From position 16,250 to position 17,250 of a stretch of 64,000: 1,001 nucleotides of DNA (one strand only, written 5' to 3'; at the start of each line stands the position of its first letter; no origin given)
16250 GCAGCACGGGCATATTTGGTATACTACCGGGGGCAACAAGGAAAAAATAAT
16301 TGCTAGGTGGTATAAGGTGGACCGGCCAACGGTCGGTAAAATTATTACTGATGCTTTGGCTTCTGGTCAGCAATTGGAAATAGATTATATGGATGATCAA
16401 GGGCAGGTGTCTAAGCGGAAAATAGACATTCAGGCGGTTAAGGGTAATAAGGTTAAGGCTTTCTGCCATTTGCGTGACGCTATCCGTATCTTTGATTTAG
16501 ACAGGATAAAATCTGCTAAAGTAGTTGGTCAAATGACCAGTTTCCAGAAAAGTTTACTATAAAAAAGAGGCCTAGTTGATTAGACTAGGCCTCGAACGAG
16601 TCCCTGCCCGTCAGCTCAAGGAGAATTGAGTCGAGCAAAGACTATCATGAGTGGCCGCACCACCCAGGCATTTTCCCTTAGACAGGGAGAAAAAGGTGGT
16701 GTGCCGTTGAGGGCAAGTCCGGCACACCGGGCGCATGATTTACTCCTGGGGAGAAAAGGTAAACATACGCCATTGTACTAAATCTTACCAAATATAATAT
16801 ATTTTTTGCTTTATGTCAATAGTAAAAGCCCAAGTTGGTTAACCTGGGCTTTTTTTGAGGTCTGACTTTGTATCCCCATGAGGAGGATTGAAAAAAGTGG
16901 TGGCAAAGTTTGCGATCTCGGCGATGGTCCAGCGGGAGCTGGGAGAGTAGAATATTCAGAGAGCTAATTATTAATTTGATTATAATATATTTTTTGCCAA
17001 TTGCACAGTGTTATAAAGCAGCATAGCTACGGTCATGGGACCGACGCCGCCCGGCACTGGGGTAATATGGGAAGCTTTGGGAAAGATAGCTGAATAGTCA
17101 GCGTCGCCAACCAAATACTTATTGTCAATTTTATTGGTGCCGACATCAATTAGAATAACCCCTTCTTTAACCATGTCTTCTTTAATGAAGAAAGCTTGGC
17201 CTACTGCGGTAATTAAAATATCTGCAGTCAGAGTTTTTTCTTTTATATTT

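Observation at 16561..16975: GC-rich non-coding block between convergent operons: candidate ~220-nt minus-strand sRNA overlapping the exonuclease-WYL 3' UTR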

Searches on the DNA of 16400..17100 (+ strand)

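Call 4: search_rna_families(source=window, start=16400, end=17100, threshold=evalue, max_evalue=10, show_alignments=5)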
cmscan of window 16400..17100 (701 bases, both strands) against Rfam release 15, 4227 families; matches with E-value up to 10: 7.
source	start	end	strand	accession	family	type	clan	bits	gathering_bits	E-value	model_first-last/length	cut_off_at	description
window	16734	16865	+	RF00121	MicC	Gene; sRNA;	-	22.1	90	0.9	1-123/123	no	MicC RNA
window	16773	16857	+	RF01456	VrrA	Gene; antisense;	-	19.7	50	0.85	1-140/140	no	Vibrio regulatory RNA of OmpA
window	16750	16857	+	RF02449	ncr1015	Gene; sRNA;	-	19.2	60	5.5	1-121/121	no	Bacillus sRNA ncr1015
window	16819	16898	-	RF00506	Thr_leader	Cis-reg; leader;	-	16.5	55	2.2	1-118/118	no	Threonine operon leader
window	16668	16696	-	RF02260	MAT2A_A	Cis-reg;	-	14.1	40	5.9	1-65/65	no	MAT2A 3'UTR stem loop A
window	16800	16857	+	RF00021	Spot_42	Gene; sRNA;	-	14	80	7.6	1-115/115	no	Spot 42 RNA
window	16870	16894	+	RF01322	CRISPR-DR9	Gene; CRISPR;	-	13.9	45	7.1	1-37/37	no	CRISPR RNA direct repeat element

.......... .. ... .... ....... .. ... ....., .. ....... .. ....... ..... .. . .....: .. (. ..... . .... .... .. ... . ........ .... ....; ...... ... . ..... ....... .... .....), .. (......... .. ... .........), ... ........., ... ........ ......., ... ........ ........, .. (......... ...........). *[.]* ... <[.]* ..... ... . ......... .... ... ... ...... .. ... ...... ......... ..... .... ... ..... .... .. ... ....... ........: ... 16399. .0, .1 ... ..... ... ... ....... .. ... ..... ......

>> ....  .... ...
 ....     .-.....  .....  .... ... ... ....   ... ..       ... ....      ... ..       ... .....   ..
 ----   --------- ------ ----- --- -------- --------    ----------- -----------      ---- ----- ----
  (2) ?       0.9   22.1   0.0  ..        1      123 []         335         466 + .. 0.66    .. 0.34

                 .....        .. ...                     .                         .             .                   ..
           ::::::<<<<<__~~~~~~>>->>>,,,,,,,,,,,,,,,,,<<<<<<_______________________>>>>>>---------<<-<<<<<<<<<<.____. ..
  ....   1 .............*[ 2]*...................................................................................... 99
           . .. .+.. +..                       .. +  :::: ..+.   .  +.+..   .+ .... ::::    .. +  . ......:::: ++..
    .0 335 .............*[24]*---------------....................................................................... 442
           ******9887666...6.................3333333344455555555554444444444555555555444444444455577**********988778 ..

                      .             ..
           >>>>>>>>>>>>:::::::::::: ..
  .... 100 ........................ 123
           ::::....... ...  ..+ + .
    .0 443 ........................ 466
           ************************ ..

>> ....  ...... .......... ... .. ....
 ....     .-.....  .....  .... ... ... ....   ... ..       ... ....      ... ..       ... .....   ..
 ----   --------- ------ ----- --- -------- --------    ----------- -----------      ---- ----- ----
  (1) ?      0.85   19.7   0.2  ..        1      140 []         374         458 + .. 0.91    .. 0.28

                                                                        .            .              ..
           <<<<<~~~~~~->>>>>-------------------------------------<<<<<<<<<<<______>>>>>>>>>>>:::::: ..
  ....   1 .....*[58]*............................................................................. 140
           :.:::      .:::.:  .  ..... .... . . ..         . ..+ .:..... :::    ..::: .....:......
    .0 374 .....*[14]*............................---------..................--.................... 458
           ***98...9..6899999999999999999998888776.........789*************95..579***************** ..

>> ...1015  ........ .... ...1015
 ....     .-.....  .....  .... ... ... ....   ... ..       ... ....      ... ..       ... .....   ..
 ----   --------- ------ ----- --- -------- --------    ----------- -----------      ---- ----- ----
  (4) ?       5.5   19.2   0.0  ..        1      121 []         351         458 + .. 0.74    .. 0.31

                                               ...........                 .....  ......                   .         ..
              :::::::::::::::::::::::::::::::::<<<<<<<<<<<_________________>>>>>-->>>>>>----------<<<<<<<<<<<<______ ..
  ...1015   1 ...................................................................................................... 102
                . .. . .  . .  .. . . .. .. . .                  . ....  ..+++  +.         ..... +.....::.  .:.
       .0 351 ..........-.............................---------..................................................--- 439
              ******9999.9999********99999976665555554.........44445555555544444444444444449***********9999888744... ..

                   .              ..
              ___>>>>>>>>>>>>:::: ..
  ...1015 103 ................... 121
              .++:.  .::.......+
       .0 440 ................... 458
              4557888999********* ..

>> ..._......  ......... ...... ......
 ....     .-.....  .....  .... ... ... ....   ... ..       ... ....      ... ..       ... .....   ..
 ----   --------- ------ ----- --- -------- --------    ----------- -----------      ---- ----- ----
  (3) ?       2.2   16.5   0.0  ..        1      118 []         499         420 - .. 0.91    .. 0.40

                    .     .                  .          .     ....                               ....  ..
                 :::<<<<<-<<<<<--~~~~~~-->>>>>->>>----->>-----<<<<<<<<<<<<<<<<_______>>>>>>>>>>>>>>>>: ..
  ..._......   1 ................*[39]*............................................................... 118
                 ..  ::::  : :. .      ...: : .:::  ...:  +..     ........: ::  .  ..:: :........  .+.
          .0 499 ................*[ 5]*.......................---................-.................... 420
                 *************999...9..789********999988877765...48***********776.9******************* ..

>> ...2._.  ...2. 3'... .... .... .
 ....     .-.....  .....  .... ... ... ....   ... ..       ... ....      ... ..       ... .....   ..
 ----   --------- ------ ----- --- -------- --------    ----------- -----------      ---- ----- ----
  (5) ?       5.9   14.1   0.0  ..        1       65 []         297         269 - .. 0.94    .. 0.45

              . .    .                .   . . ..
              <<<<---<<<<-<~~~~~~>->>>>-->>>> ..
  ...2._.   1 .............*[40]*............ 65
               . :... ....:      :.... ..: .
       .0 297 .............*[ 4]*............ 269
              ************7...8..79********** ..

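Call 12: search_dna_similar(query=window:16561-16860:+, collection=phages, mode=distant, max_evalue=1)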
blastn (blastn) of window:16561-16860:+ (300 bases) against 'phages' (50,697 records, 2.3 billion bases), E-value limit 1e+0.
Records with a match: 3; places in all: 3; records where one place covers at least 80% of the query: 0.
Best place of each record, by identity: 90-95% 1; 80-90% 2.
By first word of the organism name: Acinetobacter 2; bajarodmic 1.
By host as written in the record: - 2; Peromyscus fraterculus 1.
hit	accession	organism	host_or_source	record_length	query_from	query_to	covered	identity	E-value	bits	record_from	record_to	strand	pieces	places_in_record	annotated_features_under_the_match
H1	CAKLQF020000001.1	Acinetobacter phage MD-2021a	not known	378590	221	261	14%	85.7%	8e-2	43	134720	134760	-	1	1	none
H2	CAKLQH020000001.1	Acinetobacter phage MD-2021a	not known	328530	221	261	14%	85.7%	8e-2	43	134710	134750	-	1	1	none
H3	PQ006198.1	bajarodmic virus 104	Peromyscus fraterculus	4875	231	263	11%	90.9%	7e-3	47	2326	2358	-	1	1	none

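Call 34: search_rna_families(source=L024, threshold=gathering, show_alignments=3)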
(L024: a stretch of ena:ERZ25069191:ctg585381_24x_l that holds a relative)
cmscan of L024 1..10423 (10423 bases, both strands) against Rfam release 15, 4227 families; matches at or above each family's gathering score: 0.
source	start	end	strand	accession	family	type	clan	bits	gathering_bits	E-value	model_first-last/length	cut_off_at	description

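Call 54: search_rna_families(source=window, start=16560, end=16790, threshold=evalue, max_evalue=10, show_alignments=6)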
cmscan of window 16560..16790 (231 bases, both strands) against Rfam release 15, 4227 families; matches with E-value up to 10: 5.
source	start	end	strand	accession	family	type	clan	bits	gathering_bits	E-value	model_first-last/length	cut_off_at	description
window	16562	16626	-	RF02278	Betaproteobacteria_toxic_sRNA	Gene; sRNA;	-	16.5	50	0.43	1-64/64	no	Betaproteobacteria toxic small RNA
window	16564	16649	-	RF02232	sX13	Gene; sRNA;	-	14.5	50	1.2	1-115/115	no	Xanthomonadaceae sRNA sX13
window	16668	16696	-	RF02260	MAT2A_A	Cis-reg;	-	14.1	40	1.9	1-65/65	no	MAT2A 3'UTR stem loop A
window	16671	16716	+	RF03911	mir-1910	Gene; miRNA;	-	13.3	70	4.3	1-80/80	no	mir-1910 microRNA precursor family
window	16695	16729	+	RF00964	mir-938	Gene; miRNA;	-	13.2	84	6.8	1-81/81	no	mir-938 microRNA precursor family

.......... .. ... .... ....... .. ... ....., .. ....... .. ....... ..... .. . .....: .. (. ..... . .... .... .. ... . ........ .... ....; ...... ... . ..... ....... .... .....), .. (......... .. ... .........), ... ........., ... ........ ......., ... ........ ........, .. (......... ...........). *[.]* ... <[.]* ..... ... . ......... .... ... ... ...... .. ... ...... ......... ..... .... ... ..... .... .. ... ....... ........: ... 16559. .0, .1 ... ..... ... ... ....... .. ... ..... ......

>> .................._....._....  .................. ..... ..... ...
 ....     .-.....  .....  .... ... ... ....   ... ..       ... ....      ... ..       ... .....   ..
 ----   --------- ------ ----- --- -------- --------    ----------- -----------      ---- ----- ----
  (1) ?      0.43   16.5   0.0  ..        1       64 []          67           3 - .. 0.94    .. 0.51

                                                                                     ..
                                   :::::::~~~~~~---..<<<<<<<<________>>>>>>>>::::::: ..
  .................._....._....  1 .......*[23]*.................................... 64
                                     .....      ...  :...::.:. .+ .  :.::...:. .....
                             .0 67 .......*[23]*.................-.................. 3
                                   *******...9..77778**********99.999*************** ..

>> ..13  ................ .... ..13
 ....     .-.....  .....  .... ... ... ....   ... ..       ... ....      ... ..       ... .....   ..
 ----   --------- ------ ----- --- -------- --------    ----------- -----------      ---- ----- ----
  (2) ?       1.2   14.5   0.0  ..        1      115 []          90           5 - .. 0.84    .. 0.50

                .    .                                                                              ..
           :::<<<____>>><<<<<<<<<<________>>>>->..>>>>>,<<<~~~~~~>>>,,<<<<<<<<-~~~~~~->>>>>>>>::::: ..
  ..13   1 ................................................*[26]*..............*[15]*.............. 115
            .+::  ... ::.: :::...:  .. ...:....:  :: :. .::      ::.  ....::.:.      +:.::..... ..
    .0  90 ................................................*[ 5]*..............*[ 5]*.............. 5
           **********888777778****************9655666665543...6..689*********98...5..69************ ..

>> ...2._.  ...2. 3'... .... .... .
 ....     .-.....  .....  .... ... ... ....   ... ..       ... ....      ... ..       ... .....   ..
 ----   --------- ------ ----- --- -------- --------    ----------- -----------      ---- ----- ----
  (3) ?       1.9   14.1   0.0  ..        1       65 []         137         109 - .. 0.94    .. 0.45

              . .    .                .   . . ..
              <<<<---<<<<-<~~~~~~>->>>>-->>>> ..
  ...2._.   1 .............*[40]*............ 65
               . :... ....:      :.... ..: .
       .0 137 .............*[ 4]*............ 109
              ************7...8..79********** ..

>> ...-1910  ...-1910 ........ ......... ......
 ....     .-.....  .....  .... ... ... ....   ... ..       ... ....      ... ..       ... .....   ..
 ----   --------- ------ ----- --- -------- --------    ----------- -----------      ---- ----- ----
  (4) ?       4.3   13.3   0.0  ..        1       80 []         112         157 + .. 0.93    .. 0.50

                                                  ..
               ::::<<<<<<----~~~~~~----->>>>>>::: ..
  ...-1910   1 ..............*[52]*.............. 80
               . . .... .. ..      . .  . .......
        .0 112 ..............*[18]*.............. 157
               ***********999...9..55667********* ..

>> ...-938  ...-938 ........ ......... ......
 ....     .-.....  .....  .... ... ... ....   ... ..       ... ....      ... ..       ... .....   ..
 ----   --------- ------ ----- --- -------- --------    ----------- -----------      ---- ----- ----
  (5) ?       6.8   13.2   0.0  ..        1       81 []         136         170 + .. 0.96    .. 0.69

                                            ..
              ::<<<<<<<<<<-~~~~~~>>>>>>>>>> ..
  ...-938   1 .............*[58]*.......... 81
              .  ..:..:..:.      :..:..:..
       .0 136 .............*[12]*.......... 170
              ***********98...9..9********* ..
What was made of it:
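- On 6S RNA: Nothing was found at E <= 10 on 701 nt or on 231 nt (calls 4, 54).
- On sX13 / toxic sRNA / RsaE-type C-rich-loop sRNAs: 14.5 and 16.5 bits against 50 (call 54)
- Closest known: sRNAs with C-rich or CU-rich loops: sX13. Same: These families give the best, though sub-threshold, Rfam alignments (call 54).
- Closest known: 6S RNA. Different: There is no covariance-model hit (calls 4, 54).
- The best, though sub-threshold, Rfam resemblances are to exactly such sRNAs: Betaproteobacteria_toxic_sRNA at 16.5 bits and sX13 at 14.5 bits, both with a gathering score of 50 (call 54). The Rfam scores are far below threshold and are carried mostly by the terminator (call 54).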

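Call 55: search_dna_similar(query=window:16563-16980:+, collection=plasmids, mode=distant, max_evalue=0.1)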
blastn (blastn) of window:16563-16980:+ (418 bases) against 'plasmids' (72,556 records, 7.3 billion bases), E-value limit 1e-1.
No match.
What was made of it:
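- There is no match to plasmids or phages (calls 12, 55).
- Tried and rejected: blastn against phages and plasmids found nothing relevant (calls 12, 55).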

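Call 72: build_rna_model(alignment_id=A1, structure=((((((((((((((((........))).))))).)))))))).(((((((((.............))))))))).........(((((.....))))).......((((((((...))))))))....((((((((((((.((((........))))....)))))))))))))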
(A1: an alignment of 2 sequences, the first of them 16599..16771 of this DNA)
Model R1 built from alignment A1 (2 sequences, 173 columns); structure: as given.
model positions 173; base pairs 54; branch points 4; effective number of sequences 0.68; information 0.591 bits per position. Calibrated on 0.2 Mb of random sequence (short: E-values are rough).
structure used (alignment columns):
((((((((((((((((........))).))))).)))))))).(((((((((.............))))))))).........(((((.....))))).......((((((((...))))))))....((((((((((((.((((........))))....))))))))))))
